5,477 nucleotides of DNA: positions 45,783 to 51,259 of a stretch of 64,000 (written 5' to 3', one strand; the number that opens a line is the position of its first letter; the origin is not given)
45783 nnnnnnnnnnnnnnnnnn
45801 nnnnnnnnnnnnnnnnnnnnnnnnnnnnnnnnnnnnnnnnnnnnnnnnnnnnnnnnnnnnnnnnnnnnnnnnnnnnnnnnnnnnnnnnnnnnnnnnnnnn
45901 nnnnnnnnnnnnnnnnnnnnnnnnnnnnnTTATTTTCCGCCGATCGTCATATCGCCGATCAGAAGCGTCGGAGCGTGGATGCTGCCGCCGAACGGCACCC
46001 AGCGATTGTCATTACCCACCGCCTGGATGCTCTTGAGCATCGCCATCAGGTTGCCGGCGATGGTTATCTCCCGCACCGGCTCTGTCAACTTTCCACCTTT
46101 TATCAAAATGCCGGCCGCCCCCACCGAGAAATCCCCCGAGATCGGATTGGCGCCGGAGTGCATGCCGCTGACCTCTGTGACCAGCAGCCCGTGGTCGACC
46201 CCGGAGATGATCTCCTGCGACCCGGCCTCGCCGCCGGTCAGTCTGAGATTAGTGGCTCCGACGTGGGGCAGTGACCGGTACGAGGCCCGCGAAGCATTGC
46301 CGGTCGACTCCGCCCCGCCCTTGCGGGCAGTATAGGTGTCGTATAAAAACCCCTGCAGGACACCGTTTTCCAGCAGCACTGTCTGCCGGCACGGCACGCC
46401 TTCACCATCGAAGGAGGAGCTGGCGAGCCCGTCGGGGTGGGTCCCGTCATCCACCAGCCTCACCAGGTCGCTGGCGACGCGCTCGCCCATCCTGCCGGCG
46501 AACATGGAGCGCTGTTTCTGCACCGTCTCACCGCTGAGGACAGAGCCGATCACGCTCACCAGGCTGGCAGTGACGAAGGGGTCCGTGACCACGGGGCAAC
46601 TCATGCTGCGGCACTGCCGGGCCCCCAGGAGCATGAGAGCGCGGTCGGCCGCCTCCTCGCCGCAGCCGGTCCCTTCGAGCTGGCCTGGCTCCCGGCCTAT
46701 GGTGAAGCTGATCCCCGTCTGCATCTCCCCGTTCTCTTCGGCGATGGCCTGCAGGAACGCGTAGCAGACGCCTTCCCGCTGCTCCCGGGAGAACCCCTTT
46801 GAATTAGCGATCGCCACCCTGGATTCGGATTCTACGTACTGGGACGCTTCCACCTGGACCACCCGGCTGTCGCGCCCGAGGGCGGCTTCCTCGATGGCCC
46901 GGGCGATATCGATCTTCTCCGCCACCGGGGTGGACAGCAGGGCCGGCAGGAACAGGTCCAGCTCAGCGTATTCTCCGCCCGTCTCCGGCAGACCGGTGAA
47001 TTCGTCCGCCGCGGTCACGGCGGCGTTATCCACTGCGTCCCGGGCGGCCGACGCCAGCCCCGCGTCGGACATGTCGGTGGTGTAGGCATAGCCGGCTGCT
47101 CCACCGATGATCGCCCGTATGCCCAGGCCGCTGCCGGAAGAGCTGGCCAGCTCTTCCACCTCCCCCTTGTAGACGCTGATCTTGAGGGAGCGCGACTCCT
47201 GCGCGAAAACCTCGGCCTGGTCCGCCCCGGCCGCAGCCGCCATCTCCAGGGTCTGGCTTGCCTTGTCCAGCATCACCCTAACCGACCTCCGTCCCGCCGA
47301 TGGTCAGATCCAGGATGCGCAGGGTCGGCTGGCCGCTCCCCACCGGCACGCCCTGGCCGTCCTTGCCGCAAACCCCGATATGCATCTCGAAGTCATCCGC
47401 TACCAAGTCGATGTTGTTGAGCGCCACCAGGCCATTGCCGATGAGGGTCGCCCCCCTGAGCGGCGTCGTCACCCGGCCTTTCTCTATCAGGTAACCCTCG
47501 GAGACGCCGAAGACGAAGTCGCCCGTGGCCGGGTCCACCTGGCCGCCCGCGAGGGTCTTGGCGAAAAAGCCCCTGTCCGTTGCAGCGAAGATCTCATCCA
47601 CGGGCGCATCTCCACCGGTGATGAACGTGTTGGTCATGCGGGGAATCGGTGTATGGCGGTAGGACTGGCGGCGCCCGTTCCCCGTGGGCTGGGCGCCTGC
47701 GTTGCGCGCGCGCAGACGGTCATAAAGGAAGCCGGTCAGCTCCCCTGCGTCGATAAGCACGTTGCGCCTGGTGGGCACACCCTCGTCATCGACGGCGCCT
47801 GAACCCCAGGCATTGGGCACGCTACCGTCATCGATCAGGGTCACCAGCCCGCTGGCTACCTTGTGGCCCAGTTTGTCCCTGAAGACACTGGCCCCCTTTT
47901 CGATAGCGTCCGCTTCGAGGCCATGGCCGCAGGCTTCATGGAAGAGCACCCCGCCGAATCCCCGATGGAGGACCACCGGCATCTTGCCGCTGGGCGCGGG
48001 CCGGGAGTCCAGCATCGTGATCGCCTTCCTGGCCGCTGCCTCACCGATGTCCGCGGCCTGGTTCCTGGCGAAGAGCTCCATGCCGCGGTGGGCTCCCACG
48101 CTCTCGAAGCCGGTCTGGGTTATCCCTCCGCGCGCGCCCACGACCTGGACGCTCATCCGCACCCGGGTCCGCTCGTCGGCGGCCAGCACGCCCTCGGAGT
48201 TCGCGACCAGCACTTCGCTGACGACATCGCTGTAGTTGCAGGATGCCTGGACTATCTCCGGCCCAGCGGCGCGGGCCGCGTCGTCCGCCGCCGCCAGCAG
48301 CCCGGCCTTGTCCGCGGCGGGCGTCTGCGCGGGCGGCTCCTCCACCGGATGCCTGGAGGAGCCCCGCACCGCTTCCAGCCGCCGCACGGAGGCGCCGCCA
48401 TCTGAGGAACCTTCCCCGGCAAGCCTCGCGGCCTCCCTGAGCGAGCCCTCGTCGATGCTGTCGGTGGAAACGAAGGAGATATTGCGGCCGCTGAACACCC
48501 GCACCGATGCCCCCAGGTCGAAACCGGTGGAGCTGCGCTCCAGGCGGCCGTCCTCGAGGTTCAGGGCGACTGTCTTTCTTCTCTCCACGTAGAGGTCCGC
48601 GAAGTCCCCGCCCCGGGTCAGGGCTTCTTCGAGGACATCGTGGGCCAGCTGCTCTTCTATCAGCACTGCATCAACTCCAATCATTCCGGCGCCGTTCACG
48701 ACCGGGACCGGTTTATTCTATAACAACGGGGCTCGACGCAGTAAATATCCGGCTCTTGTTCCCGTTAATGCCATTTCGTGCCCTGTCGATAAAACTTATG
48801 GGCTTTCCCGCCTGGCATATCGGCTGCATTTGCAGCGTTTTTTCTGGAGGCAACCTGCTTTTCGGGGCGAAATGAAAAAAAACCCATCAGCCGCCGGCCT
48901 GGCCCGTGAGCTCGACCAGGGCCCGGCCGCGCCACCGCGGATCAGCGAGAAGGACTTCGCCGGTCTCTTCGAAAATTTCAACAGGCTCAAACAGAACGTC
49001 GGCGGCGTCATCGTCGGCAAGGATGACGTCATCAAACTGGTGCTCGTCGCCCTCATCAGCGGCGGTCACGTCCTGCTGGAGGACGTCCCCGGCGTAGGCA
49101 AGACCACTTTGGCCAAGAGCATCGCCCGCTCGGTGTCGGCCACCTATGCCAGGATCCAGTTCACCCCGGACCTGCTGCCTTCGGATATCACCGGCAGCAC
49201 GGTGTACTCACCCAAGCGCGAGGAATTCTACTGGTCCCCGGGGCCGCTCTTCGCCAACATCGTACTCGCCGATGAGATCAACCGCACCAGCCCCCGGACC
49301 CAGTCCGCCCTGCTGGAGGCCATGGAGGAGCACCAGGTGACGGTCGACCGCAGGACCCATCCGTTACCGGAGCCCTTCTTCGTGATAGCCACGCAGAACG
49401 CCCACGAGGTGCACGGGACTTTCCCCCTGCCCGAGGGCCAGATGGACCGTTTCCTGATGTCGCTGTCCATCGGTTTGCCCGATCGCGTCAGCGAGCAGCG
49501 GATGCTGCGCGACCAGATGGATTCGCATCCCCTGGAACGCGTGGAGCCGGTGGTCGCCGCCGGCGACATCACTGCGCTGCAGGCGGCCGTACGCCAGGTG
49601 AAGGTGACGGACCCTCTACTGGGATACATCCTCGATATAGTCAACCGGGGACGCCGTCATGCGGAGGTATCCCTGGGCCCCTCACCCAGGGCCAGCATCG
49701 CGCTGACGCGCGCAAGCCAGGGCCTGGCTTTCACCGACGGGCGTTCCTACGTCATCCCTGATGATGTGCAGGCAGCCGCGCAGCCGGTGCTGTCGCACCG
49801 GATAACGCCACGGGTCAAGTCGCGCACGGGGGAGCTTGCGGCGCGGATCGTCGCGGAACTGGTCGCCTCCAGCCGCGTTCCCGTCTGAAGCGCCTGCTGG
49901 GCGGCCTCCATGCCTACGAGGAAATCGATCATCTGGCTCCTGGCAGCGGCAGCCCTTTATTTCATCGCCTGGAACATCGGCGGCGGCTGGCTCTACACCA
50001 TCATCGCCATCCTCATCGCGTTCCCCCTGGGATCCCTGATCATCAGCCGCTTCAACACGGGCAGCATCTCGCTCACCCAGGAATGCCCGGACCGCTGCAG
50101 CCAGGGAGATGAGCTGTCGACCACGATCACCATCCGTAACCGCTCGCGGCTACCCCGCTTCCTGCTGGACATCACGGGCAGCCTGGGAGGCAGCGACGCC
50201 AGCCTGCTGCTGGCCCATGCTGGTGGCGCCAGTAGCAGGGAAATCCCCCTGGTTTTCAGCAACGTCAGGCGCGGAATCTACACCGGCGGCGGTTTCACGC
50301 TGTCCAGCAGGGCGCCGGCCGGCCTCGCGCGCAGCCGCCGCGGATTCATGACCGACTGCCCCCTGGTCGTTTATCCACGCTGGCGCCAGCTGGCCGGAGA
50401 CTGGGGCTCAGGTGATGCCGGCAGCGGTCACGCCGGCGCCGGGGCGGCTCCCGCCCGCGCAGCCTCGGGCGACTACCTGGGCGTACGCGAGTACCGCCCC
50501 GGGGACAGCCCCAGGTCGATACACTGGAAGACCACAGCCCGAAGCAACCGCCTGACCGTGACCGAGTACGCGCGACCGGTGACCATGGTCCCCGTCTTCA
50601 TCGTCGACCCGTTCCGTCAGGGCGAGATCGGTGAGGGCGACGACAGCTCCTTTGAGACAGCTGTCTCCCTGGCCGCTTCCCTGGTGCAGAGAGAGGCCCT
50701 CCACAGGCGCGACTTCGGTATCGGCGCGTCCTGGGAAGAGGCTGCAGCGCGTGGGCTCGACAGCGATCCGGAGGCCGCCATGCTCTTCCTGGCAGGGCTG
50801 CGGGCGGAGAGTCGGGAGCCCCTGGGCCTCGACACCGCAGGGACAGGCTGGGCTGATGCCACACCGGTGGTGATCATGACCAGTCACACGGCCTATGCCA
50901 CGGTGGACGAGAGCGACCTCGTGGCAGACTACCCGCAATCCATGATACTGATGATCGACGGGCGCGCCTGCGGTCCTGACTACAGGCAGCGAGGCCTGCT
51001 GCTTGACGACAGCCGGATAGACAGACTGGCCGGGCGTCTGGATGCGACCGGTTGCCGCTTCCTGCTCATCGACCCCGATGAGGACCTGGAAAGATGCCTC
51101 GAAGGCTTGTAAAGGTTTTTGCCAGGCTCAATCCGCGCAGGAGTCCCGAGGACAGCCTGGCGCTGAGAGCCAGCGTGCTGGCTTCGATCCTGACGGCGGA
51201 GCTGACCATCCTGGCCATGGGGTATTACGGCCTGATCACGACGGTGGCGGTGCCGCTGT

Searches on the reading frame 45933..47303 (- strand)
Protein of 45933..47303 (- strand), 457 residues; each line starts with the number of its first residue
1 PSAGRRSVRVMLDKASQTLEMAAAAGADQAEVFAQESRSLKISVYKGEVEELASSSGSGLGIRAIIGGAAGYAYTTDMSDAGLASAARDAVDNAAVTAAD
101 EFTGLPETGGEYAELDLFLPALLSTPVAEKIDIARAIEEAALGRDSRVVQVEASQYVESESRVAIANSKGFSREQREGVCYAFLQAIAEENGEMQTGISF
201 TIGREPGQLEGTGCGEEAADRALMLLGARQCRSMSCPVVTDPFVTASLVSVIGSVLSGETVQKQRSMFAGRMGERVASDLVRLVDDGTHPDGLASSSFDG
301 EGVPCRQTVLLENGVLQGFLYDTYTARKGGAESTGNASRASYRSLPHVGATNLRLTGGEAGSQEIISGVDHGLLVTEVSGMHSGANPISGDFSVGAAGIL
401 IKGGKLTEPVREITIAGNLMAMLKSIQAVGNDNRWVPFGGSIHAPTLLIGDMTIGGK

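Call 76: search_protein_families(library=pfam, proteins=[window:45933-47303:-], max_evalue=0.00001)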
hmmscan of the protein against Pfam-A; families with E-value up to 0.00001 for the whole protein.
window:45933-47303:- (457 aa): 3 families
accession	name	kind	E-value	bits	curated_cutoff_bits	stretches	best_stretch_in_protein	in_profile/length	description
PF19289.4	PmbA_TldD_3rd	-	1.2e-78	263.7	22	1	234-456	2-220/220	PmbA/TldA metallopeptidase C-terminal domain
PF19290.4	PmbA_TldD_2nd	-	3.3e-20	73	20.9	1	123-226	4-109/109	PmbA/TldA metallopeptidase central domain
PF01523.21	PmbA_TldD_1st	-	6.6e-17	61.9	20.9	1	30-94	1-65/65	PmbA/TldA metallopeptidase domain 1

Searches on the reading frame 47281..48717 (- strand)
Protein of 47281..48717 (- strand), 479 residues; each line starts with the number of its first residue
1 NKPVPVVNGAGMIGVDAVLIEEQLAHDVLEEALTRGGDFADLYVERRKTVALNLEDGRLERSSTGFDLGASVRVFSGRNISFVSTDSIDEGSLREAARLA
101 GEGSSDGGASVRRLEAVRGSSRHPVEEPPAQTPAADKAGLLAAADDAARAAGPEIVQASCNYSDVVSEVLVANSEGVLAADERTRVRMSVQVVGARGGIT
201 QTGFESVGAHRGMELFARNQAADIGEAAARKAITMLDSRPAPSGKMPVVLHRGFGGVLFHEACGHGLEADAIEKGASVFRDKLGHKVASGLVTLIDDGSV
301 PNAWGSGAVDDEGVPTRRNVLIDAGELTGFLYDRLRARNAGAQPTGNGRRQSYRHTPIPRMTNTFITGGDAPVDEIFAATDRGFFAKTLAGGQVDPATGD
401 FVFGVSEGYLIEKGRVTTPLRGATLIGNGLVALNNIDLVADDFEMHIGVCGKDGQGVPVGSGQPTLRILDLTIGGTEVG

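Call 76: search_protein_families(library=pfam, proteins=[window:47281-48717:-], max_evalue=0.00001)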
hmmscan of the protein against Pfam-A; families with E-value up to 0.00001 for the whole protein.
window:47281-48717:- (479 aa): 3 families
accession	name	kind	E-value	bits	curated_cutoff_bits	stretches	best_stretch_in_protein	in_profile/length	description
PF19289.4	PmbA_TldD_3rd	-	2.2e-71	239.9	22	1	243-475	1-220/220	PmbA/TldA metallopeptidase C-terminal domain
PF19290.4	PmbA_TldD_2nd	-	7.5e-22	78.3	20.9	1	127-236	1-109/109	PmbA/TldA metallopeptidase central domain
PF01523.21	PmbA_TldD_1st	-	1.1e-12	48.3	20.9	1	40-100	1-61/65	PmbA/TldA metallopeptidase domain 1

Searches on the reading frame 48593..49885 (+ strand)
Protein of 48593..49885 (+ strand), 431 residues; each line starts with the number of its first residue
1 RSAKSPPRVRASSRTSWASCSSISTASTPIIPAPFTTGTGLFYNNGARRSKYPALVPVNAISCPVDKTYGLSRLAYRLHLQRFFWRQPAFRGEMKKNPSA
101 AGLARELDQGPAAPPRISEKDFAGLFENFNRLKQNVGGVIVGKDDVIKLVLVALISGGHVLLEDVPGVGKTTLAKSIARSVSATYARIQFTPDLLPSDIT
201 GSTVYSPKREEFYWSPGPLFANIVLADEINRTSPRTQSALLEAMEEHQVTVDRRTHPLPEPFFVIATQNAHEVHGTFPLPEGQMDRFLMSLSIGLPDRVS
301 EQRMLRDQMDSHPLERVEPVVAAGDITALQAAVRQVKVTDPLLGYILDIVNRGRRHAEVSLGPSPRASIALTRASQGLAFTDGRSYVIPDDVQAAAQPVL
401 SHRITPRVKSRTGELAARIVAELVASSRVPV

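Call 76: search_protein_families(library=pfam, proteins=[window:48593-49885:+], max_evalue=0.00001)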
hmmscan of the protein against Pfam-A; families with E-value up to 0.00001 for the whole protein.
window:48593-49885:+ (431 aa): 6 families
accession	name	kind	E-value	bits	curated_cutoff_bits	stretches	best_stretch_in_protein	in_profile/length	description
PF07726.17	AAA_3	-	4.9e-61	204.8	27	1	159-289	1-131/131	ATPase family associated with various cellular activities (AAA)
PF17863.7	AAA_lid_2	-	2.5e-20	72.4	22.7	1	354-420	4-71/74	AAA lid domain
PF07728.20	AAA_5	-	1.1e-13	51.8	22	1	159-280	1-132/139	AAA domain (dynein-related subfamily)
PF20030.5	bpMoxR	-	3e-09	36.7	27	1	132-297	6-170/205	MoxR domain in the MoxR-vWA-beta-propeller ternary systems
PF00493.29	MCM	-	5.8e-07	29.3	23.3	1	155-253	55-154/224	MCM P-loop domain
PF00004.35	AAA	-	1.6e-06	29.1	21.2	1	162-272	3-113/131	ATPase family associated with various cellular activities (AAA)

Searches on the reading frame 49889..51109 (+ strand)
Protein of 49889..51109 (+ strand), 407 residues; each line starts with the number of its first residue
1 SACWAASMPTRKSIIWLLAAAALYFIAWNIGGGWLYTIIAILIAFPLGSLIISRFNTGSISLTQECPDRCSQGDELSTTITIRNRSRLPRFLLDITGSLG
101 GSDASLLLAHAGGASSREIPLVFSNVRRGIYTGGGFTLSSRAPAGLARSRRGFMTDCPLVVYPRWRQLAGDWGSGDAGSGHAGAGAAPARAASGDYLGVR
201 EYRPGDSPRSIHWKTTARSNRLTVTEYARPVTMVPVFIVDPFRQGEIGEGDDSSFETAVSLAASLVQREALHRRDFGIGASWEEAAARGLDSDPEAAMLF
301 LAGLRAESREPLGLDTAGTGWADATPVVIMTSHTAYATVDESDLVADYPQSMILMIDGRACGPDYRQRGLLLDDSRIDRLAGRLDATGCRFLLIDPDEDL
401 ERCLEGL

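Call 76: search_protein_families(library=pfam, proteins=[window:49889-51109:+], max_evalue=0.00001)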
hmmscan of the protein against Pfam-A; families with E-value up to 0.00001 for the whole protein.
window:49889-51109:+ (407 aa): 1 family
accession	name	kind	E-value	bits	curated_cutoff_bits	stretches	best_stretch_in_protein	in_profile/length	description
PF01882.25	DUF58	-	2.4e-09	37.1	23.4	1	199-266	2-69/216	Protein of unknown function DUF58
